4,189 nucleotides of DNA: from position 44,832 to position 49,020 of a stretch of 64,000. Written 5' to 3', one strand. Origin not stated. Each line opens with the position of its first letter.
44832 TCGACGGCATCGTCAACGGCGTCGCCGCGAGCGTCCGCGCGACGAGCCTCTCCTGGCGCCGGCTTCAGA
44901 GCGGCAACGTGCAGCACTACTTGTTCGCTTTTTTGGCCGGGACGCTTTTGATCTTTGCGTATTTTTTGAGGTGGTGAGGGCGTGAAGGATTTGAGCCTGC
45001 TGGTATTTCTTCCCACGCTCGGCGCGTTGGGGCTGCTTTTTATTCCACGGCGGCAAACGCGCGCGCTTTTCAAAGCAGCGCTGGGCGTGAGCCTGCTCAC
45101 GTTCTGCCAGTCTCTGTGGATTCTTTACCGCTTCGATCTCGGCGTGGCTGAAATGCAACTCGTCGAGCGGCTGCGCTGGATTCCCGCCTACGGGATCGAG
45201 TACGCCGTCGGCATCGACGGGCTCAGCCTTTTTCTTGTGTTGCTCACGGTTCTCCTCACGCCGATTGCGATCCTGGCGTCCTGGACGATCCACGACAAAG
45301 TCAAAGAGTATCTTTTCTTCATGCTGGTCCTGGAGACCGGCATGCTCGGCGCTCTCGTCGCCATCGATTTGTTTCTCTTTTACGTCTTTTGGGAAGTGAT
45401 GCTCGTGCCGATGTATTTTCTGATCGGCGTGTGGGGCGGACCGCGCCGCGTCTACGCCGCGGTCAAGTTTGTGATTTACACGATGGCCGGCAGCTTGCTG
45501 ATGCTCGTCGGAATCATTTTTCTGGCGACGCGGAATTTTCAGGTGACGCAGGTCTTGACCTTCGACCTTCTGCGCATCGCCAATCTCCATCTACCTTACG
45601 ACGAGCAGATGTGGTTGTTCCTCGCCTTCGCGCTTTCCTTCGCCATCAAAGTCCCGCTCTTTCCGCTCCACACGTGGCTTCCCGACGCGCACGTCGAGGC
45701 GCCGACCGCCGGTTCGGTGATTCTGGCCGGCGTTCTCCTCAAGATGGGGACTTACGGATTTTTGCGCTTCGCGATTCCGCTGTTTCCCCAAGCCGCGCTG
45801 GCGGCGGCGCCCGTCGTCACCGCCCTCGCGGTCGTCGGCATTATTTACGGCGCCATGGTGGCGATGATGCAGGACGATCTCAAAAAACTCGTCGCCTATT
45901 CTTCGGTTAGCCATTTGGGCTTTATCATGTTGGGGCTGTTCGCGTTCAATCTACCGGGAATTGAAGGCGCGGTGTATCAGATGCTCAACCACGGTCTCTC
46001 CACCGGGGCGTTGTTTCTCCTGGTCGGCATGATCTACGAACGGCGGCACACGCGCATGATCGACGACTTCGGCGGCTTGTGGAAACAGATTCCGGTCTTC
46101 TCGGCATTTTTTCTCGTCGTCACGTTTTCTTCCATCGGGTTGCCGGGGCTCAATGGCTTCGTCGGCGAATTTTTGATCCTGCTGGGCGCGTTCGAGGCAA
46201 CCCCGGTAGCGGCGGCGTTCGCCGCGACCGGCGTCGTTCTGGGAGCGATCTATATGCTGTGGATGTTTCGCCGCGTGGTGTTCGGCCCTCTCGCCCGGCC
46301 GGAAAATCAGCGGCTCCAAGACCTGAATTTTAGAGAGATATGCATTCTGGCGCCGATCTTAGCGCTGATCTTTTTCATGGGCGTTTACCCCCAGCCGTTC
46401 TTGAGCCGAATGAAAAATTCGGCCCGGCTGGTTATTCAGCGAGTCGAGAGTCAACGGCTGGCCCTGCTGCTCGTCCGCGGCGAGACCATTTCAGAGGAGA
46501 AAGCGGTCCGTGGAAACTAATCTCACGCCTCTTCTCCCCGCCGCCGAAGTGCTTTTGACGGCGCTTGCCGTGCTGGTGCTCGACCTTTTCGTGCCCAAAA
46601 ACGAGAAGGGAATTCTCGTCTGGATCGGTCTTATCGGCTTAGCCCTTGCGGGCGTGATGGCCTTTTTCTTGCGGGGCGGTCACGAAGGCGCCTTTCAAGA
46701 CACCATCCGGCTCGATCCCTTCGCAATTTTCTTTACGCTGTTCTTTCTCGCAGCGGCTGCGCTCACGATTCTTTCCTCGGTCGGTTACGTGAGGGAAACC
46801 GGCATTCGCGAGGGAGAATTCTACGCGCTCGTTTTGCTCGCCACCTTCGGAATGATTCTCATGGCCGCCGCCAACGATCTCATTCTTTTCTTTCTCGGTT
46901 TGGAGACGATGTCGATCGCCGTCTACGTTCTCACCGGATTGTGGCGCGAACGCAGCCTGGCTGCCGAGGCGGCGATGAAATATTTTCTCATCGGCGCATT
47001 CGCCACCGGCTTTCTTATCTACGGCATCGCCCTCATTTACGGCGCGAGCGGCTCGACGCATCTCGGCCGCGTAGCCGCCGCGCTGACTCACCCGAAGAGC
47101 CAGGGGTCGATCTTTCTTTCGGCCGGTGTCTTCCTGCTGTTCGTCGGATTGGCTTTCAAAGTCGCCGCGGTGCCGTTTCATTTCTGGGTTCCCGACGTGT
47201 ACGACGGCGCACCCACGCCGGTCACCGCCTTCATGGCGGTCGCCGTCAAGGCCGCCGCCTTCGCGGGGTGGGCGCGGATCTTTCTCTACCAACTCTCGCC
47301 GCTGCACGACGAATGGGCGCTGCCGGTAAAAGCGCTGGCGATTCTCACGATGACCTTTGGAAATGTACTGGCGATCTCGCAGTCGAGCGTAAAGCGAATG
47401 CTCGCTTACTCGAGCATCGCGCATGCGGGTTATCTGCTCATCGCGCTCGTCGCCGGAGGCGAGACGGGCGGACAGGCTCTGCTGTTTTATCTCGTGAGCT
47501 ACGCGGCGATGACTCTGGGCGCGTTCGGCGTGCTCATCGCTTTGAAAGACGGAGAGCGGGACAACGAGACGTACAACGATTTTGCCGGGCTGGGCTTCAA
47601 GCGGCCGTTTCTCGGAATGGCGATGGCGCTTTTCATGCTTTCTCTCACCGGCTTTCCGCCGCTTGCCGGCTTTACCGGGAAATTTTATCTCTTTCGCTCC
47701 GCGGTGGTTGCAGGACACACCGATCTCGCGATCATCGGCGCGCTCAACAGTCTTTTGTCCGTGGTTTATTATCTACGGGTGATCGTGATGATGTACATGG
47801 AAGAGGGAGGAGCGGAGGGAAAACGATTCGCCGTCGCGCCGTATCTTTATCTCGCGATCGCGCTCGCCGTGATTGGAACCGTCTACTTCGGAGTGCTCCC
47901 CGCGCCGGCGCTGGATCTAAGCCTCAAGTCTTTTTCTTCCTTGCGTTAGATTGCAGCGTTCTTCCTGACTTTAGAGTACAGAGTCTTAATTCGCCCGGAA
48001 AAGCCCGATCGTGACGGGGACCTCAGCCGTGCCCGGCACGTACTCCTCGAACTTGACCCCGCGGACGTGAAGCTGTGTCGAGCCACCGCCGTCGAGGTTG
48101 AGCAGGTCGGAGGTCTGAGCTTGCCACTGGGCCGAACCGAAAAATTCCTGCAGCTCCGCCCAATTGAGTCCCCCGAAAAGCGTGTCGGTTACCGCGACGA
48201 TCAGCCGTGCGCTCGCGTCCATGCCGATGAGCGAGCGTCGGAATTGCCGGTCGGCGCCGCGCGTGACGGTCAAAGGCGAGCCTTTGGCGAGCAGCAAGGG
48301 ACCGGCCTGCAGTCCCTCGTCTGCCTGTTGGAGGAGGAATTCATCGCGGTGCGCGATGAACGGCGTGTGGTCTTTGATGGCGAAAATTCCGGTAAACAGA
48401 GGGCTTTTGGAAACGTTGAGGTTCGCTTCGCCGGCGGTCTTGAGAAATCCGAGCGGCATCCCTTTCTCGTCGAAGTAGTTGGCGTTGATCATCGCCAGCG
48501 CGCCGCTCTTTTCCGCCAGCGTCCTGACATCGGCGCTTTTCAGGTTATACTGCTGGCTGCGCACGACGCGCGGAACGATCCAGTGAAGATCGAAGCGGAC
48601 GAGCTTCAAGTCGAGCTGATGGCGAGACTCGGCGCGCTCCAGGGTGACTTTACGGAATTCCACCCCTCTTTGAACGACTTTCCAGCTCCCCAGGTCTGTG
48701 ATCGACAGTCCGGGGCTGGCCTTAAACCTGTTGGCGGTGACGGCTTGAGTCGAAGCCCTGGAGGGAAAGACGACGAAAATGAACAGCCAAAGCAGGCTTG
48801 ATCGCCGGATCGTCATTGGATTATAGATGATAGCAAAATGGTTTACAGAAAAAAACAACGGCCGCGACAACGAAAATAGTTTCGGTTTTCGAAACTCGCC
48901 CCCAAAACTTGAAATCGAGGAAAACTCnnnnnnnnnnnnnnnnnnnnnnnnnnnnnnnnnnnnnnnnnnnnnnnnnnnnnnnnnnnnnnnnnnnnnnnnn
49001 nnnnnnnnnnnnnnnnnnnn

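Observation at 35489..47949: Complex I operon nuoA-C-D-E-F-G-H-J-K-L-M-N lacks nuoB and nuoI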

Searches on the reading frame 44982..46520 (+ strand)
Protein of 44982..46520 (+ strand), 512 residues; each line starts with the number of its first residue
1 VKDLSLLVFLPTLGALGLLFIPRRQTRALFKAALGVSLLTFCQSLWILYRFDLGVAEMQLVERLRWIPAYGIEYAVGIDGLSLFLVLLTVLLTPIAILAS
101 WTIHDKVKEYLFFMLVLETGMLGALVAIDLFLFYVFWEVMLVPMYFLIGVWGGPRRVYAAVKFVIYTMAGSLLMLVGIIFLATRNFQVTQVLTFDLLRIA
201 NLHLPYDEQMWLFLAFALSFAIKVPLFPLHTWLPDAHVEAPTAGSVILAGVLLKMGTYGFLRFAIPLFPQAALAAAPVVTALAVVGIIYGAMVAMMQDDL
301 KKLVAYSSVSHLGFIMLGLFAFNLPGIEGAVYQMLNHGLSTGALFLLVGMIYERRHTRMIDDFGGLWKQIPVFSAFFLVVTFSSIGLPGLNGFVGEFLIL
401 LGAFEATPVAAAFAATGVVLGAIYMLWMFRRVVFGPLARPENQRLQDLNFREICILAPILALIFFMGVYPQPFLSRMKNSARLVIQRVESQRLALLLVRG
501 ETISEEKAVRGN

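Call 4: search_protein_families(library=pfam, proteins=[window:44982-46520:+])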
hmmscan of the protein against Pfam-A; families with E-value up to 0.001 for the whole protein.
window:44982-46520:+ (512 aa): 2 families
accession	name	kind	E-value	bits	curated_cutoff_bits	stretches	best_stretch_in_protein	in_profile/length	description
PF00361.26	Proton_antipo_M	-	2.4e-77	260.5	21.5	1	127-420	1-293/294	NADH:quinone oxidoreductase/Mrp antiporter, TM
PF01059.23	Oxidored_q5_N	-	5.3e-06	26.9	22.7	1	47-116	28-99/110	NADH-ubiquinone oxidoreductase chain 4, amino terminus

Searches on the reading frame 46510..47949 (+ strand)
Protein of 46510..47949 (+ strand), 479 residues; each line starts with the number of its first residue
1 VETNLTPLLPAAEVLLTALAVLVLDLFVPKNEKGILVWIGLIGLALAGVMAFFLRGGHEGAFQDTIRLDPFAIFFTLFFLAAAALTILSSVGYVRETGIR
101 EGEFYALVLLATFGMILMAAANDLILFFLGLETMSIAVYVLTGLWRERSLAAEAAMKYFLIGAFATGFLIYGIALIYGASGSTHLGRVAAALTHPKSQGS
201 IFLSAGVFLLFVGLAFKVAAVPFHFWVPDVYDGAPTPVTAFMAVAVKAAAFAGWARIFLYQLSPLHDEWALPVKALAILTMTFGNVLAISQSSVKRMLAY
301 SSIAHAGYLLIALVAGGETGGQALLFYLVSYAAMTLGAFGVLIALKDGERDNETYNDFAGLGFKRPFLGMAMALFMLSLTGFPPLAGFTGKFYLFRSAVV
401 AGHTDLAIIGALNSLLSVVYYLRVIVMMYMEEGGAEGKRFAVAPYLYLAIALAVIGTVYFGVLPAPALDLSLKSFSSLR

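Call 4: search_protein_families(library=pfam, proteins=[window:46510-47949:+])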
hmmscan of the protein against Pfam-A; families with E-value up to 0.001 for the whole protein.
window:46510-47949:+ (479 aa): 1 family
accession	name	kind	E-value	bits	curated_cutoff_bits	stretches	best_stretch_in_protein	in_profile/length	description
PF00361.26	Proton_antipo_M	-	1.5e-74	251.3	21.5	1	121-417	1-294/294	NADH:quinone oxidoreductase/Mrp antiporter, TM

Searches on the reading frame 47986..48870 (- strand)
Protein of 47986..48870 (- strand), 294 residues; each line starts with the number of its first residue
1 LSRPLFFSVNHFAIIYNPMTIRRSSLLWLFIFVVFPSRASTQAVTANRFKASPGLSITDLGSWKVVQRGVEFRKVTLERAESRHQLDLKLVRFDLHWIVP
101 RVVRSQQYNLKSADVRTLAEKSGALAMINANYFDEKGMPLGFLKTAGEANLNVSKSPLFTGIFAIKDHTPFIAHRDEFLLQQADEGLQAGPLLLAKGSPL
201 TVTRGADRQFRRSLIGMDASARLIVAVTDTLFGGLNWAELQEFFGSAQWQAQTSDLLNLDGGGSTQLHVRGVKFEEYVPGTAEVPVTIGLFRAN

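Call 4: search_protein_families(library=pfam, proteins=[window:47986-48870:-])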
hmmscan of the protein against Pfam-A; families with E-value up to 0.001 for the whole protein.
window:47986-48870:- (294 aa): 1 family
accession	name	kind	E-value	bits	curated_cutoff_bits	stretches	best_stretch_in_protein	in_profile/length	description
PF09992.14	NAGPA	-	9.6e-16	58.9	25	1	123-288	2-166/169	Phosphodiester glycosidase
